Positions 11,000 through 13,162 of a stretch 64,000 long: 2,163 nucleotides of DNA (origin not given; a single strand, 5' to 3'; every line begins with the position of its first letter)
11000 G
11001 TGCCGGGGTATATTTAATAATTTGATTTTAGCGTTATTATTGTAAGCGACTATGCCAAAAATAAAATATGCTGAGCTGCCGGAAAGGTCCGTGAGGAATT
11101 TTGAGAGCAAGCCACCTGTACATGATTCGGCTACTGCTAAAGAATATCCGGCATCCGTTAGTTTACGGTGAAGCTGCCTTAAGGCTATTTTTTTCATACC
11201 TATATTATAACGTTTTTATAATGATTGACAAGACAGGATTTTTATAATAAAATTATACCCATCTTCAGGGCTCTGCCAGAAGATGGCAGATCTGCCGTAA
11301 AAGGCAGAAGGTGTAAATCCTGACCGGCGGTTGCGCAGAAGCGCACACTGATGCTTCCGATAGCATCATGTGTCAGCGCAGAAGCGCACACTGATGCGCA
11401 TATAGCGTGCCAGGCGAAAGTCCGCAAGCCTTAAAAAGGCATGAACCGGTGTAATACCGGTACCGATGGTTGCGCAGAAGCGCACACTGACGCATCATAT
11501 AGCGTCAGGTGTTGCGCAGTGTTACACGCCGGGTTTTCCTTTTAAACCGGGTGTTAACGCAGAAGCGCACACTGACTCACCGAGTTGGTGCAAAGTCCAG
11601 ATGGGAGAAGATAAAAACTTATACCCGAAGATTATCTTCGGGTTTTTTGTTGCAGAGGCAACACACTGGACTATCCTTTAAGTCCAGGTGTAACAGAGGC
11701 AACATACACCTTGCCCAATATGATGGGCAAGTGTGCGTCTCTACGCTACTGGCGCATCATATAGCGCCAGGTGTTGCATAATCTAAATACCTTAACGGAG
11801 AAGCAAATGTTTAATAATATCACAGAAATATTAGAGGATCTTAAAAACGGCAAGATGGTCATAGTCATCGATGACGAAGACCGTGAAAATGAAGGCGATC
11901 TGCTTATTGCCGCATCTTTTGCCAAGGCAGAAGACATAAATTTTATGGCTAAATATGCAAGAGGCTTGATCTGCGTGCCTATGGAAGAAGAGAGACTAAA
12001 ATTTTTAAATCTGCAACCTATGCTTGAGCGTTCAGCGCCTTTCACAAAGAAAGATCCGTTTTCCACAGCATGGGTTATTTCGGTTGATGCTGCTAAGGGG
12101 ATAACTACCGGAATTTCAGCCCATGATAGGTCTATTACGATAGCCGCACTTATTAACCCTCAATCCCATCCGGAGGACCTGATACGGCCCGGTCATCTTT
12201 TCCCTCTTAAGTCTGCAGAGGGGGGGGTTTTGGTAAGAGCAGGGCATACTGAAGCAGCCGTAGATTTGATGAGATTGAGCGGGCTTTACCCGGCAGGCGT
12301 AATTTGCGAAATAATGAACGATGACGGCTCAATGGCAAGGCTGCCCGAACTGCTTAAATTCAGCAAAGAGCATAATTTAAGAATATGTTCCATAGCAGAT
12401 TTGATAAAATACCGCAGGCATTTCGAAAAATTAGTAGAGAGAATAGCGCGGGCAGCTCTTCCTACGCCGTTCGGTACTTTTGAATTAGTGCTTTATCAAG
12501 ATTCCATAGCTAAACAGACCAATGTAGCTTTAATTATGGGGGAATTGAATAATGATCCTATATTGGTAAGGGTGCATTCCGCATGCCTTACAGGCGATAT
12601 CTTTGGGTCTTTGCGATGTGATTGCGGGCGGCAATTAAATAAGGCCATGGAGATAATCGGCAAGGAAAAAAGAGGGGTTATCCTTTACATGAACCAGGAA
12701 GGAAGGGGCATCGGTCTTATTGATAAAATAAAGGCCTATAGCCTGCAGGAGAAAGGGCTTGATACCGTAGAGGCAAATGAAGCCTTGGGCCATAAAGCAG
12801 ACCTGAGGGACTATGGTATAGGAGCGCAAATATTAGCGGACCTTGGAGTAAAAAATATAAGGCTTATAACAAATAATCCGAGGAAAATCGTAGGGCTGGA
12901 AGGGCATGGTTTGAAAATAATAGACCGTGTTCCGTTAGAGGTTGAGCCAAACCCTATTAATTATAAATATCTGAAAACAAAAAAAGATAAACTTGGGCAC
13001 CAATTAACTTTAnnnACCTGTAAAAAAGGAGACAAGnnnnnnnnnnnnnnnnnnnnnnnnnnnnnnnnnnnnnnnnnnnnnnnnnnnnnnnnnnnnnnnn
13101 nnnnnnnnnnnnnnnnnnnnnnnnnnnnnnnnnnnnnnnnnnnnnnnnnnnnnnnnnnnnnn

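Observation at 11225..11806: FMN riboswitch about 2.5 times normal length, expanded by four copies of a 20-nt hairpin repeat plus a second repeated hairpin reaching the ribBA RBS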

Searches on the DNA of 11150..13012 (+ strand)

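Call 3: search_rna_families(source=window, start=11150, end=11850, threshold=evalue, max_evalue=10, show_alignments=5)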
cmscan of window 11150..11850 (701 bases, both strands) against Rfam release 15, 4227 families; matches with E-value up to 10: 8.
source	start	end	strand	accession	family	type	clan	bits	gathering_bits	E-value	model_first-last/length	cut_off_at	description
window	11309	11480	+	RF00050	FMN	Cis-reg; riboswitch;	-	32.9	66.2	1.2e-05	17-125/138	no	FMN riboswitch aptamer (RFN element)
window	11580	11653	+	RF02074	STnc240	Gene; sRNA;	-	21.6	55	1.4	1-77/77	no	Enterobacterial sRNA STnc240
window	11596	11651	+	RF02837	anti-hemB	Gene; sRNA;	-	20.9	49.5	0.021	1-81/81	no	Burkholderia RNA 7 (anti-hemB)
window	11176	11230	-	RF01605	plasmodium_snoR30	Gene; snRNA; snoRNA; CD-box;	-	18.1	43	8.2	1-74/74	no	small nucleolar RNA snoR30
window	11698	11778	-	RF03682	mir-3912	Gene; miRNA;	-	17.4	95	2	1-91/91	no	mir-3912 microRNA precursor family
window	11597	11649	+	RF04315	manA-II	Cis-reg;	-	15.2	100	7.7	1-147/147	no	manA_II ncRNA motif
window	11623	11723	-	RF02236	asX2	Gene; sRNA;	-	13.1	70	9.3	1-87/87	no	Xanthomonas sRNA asX2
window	11620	11672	+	RF01419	IsrR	Gene; antisense;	-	12.7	52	4.8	1-187/187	no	Antisense RNA which regulates isiA expression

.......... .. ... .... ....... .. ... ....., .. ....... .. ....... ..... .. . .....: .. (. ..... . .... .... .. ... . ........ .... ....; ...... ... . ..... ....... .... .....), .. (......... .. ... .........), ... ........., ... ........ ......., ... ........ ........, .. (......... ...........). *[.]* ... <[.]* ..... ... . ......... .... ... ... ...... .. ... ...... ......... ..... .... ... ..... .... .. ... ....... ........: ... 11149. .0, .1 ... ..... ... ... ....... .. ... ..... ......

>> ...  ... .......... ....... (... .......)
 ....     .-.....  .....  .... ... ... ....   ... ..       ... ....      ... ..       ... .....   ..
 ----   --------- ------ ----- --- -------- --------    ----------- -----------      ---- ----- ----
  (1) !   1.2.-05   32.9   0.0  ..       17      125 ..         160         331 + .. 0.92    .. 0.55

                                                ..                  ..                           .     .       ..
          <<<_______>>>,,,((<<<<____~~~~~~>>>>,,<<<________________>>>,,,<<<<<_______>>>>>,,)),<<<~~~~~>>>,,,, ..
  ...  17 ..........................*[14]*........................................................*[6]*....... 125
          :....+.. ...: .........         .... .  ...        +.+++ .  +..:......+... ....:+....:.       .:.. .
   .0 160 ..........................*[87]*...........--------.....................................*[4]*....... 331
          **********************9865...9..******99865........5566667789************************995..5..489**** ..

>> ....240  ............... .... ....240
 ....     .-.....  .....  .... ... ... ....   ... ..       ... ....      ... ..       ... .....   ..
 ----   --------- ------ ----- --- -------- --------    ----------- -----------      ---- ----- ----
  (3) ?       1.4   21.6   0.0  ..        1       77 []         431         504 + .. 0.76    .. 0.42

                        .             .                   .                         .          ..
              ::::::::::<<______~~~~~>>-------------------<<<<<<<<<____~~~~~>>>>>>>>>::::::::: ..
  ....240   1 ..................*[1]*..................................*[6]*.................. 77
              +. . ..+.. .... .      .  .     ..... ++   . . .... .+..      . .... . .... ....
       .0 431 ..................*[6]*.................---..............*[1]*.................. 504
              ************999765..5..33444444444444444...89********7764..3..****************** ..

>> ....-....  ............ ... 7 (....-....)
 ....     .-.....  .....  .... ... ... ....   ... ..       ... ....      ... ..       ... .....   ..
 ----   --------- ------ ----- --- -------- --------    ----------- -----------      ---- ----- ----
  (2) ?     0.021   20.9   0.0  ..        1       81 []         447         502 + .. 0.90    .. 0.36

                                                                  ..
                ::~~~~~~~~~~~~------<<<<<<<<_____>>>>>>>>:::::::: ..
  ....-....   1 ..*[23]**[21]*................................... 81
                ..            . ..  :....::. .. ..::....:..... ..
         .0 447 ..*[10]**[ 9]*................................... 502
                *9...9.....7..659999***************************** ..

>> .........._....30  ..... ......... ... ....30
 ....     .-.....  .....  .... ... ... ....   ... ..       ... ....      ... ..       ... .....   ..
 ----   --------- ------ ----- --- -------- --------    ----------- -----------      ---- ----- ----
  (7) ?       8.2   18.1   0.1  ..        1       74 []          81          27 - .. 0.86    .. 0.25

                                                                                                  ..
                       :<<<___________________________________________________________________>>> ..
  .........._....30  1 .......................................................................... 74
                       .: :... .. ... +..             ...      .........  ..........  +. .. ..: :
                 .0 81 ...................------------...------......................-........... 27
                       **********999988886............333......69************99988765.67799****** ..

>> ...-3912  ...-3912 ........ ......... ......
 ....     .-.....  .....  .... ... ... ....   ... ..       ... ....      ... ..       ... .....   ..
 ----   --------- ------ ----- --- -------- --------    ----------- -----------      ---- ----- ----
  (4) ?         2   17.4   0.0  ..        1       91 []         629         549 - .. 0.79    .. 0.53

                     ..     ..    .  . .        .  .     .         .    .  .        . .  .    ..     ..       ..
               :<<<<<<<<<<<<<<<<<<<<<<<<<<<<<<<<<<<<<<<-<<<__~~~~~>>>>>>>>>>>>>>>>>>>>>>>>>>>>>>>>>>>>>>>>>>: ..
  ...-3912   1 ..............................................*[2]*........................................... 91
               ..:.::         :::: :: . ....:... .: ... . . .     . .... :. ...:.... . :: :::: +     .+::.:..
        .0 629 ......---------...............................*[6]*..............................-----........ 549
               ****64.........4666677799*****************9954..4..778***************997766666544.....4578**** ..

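Call 14: search_rna_families(sources=[L001, L002, L003, L004, L005, L006, L007, L008, L009, L010, L011, L012, L013, L014, L015, L016, L017, L018, L019, L020], threshold=gathering)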
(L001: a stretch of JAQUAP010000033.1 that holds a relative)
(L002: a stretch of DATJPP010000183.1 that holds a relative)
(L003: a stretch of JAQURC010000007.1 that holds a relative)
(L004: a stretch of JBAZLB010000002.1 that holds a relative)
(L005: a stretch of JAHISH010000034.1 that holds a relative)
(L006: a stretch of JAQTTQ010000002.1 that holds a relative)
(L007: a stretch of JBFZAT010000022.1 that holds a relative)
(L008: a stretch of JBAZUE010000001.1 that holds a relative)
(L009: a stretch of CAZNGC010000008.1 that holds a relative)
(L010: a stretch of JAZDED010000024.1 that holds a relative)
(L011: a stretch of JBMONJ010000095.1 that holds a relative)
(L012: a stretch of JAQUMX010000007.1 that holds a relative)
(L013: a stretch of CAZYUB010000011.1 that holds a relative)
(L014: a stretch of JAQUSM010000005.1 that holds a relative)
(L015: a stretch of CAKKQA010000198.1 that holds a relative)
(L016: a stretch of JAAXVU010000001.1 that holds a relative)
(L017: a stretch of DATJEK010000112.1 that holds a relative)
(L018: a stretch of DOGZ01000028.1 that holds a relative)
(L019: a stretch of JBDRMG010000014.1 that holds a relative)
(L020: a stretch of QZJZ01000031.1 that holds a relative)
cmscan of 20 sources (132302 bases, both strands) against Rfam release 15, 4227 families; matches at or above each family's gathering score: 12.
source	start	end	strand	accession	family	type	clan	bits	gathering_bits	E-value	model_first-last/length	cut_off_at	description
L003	2813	2942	+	RF00050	FMN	Cis-reg; riboswitch;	-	110.3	66.2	1.8e-24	1-138/138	no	FMN riboswitch aptamer (RFN element)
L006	2833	2952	+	RF00050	FMN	Cis-reg; riboswitch;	-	106.1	66.2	2.5e-23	1-138/138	no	FMN riboswitch aptamer (RFN element)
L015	2726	2857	+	RF00050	FMN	Cis-reg; riboswitch;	-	101.4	66.2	4.6e-22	1-138/138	no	FMN riboswitch aptamer (RFN element)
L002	2697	2865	+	RF00050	FMN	Cis-reg; riboswitch;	-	98.9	66.2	2.2e-21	1-138/138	no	FMN riboswitch aptamer (RFN element)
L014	2733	2951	+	RF00050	FMN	Cis-reg; riboswitch;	-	97.9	66.2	4.1e-21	1-138/138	no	FMN riboswitch aptamer (RFN element)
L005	1258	1401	+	RF00050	FMN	Cis-reg; riboswitch;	-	95.4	66.2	2.1e-20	1-138/138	no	FMN riboswitch aptamer (RFN element)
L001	2790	2953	+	RF00050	FMN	Cis-reg; riboswitch;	-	94.8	66.2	3e-20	1-138/138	no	FMN riboswitch aptamer (RFN element)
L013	2776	2918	+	RF00050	FMN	Cis-reg; riboswitch;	-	91.8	66.2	1.9e-19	1-138/138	no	FMN riboswitch aptamer (RFN element)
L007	2698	2951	+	RF00050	FMN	Cis-reg; riboswitch;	-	77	66.2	2.2e-15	1-138/138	no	FMN riboswitch aptamer (RFN element)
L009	2682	2947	+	RF00050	FMN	Cis-reg; riboswitch;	-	75.1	66.2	6.9e-15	1-138/138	no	FMN riboswitch aptamer (RFN element)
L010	2665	2921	+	RF00050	FMN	Cis-reg; riboswitch;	-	70.6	66.2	1.2e-13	1-138/138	no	FMN riboswitch aptamer (RFN element)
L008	2759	2878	+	RF00050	FMN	Cis-reg; riboswitch;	-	70.1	66.2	1.6e-13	1-138/138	no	FMN riboswitch aptamer (RFN element)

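Call 32: build_rna_model(alignment_id=A3, structure=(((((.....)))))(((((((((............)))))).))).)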
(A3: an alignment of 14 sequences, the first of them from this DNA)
Model R1 built from alignment A3 (14 sequences, 47 columns); structure: as given.
model positions 42; base pairs 14; branch points 1; effective number of sequences 14; information 1.113 bits per position. Calibrated on 0.2 Mb of random sequence (short: E-values are rough).
structure used (alignment columns):
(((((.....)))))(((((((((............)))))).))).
